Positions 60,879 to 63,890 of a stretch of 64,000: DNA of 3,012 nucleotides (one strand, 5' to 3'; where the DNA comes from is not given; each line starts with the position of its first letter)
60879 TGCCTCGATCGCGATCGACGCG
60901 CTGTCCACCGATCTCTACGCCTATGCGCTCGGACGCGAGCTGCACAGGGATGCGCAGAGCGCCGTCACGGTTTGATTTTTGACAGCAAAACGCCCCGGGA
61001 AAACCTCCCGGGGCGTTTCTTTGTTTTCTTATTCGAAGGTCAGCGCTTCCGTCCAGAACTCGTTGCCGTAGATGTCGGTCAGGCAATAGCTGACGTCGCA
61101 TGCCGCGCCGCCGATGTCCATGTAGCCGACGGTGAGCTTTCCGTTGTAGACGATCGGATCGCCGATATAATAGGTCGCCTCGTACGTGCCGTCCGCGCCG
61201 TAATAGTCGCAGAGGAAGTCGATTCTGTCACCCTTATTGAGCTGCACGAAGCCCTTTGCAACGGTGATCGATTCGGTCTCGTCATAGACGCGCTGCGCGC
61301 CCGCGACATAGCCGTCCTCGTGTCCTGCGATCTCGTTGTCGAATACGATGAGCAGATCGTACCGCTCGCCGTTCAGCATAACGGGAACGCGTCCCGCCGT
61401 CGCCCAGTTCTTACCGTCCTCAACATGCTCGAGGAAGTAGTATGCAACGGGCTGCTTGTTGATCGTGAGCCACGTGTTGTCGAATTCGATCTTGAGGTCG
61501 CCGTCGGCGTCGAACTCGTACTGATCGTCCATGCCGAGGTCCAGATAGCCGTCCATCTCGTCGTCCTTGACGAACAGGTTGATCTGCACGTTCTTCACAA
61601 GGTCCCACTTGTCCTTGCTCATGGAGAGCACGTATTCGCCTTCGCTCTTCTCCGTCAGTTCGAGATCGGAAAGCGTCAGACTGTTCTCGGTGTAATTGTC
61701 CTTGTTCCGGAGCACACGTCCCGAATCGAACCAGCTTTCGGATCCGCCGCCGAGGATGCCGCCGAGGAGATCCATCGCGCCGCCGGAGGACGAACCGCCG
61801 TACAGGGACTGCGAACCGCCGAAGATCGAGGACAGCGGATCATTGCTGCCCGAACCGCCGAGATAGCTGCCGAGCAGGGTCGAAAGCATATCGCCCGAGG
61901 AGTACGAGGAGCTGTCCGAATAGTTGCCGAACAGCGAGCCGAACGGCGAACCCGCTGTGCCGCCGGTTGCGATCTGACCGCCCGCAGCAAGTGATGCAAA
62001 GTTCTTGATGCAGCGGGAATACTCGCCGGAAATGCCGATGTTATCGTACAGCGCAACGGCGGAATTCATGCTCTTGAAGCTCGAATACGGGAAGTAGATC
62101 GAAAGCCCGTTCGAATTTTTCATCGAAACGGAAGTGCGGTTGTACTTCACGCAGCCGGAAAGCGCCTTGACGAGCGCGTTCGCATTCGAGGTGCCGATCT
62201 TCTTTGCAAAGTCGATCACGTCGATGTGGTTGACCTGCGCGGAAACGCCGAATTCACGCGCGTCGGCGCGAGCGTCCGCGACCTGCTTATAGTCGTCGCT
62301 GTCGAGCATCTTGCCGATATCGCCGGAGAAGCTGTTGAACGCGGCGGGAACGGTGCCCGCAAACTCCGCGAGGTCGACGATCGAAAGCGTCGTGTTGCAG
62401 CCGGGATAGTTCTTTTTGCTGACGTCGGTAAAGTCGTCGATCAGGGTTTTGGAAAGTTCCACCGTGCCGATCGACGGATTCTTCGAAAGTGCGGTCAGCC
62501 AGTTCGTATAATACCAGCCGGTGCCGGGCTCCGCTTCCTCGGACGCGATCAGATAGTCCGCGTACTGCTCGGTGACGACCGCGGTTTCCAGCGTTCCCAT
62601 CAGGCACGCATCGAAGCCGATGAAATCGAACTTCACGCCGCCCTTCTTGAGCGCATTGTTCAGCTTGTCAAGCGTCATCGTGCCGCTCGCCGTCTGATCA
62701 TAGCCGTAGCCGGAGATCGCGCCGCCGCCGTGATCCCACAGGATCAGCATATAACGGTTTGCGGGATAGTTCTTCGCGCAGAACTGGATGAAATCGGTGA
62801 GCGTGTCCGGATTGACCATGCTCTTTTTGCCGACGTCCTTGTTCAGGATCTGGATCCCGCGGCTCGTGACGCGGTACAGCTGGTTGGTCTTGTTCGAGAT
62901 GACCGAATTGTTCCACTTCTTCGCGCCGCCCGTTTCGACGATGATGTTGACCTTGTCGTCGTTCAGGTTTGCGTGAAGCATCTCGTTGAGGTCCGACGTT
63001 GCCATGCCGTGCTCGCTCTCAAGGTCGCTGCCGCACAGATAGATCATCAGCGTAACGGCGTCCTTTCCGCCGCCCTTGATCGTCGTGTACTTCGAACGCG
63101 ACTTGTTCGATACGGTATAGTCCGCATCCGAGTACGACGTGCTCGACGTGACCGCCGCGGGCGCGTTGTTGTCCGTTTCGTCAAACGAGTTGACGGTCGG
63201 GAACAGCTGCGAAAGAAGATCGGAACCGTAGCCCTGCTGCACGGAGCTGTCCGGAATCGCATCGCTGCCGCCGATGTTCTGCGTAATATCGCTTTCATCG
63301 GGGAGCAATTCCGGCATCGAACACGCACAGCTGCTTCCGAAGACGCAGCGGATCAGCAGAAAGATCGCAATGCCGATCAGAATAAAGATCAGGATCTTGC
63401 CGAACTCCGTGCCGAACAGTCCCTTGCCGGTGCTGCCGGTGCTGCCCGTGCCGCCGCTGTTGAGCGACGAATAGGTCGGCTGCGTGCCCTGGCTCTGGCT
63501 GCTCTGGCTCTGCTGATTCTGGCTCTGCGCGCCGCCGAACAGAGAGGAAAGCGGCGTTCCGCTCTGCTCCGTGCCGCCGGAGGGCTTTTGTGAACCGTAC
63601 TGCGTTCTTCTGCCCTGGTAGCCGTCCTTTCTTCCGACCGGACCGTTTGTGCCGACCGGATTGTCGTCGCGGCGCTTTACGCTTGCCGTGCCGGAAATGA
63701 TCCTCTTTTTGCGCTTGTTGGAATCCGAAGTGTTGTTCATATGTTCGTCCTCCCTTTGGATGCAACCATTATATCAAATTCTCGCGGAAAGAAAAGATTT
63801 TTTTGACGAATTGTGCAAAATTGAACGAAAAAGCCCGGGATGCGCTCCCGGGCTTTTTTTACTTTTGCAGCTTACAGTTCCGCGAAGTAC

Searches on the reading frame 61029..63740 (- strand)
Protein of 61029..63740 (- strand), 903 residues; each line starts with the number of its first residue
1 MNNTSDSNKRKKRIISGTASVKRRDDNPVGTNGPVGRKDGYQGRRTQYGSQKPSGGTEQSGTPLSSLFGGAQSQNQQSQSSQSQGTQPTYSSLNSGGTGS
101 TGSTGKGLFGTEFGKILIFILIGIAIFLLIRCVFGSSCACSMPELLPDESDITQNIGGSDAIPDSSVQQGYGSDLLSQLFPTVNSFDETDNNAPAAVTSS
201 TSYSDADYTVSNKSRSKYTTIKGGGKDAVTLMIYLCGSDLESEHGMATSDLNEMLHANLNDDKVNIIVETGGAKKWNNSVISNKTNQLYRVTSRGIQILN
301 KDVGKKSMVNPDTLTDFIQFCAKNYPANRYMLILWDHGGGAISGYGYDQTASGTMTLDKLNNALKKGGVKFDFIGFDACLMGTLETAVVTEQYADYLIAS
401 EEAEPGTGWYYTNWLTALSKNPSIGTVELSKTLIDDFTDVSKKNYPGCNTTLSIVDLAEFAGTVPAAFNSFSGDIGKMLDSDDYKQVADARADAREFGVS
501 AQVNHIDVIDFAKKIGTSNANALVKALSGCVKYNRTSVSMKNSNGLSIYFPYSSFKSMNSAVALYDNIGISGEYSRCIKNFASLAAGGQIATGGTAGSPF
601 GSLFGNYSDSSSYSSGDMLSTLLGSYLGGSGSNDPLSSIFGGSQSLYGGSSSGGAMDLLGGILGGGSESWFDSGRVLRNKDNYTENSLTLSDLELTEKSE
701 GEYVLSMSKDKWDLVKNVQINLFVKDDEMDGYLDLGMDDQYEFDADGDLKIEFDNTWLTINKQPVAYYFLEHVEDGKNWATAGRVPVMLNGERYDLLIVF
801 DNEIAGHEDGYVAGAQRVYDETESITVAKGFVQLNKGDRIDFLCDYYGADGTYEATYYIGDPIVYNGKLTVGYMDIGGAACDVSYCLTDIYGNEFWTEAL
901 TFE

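Call 31: find_encoding_contigs(protein=window:61029-63740:-, flank=10000, max_places=10)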
Protein window:61029-63740:- (903 aa): 1 contig read that carries it; 1 place shown.
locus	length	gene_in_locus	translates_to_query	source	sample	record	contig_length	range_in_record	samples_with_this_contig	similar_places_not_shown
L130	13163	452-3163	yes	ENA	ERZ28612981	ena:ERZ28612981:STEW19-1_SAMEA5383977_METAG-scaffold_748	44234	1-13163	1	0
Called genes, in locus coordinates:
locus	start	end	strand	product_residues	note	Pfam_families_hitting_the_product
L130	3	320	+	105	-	?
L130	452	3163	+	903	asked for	PF03415:Peptidase_C11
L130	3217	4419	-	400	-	PF05636:HIGH_NTase1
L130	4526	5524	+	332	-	PF01515:PTA_PTB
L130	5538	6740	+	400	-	PF00871:Acetate_kinase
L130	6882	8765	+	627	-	PF01368:DHH, PF02272:DHHA1, PF17768:RecJ_OB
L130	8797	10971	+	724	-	PF01966:HD, PF13328:HD_4, PF04607:RelA_SpoT, PF02824:TGS, PF19296:RelA_AH, PF28438:RelA_RIS, PF01842:ACT, PF13291:ACT_4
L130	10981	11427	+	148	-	PF02580:Tyr_Deacylase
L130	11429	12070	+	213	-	PF00753:Lactamase_B, PF12706:Lactamase_B_2 (weak)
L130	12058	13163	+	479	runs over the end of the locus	PF04055:Radical_SAM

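Call 46: list_cluster_members(proteins=[window:61029-63740:-, window:23626-25413:-, window:20042-23467:-, window:39046-39780:+, window:44829-45188:-, window:35872-36150:+])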
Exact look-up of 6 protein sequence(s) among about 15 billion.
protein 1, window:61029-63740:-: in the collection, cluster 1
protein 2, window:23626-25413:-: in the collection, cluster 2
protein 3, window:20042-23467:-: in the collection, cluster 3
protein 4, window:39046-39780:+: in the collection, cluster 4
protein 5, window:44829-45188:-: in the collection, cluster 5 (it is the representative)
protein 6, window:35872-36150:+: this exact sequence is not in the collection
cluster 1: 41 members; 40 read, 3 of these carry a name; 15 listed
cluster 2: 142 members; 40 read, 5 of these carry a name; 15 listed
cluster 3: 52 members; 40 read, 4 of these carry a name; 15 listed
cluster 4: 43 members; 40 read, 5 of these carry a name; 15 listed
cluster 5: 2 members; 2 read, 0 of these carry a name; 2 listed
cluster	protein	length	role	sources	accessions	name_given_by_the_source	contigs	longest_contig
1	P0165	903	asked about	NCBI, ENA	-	-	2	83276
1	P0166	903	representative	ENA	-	-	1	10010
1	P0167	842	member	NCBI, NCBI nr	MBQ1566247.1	MAG: hypothetical protein IIZ82_09020, partial [Clostridia bacterium] | hypothetical protein [Clostridia bacterium]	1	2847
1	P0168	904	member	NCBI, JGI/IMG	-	hypothetical protein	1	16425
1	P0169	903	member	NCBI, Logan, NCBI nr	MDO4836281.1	MAG: clostripain-related cysteine peptidase [Clostridia bacterium] | clostripain-related cysteine peptidase [Clostridia bacterium]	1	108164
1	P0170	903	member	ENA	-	-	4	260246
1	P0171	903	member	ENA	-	-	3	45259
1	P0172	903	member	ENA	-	-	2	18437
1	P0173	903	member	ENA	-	-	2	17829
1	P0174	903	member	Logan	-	-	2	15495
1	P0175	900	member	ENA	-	-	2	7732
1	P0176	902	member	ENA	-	-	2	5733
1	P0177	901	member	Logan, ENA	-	-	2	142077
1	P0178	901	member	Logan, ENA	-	-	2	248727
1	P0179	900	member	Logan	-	-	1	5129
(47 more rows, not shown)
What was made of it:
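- The duplication is present in the public record itself (call 46).
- Tried and rejected: The cluster look-up later showed that the 119-aa product is on record from one 83,276-bp contig (call 46).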
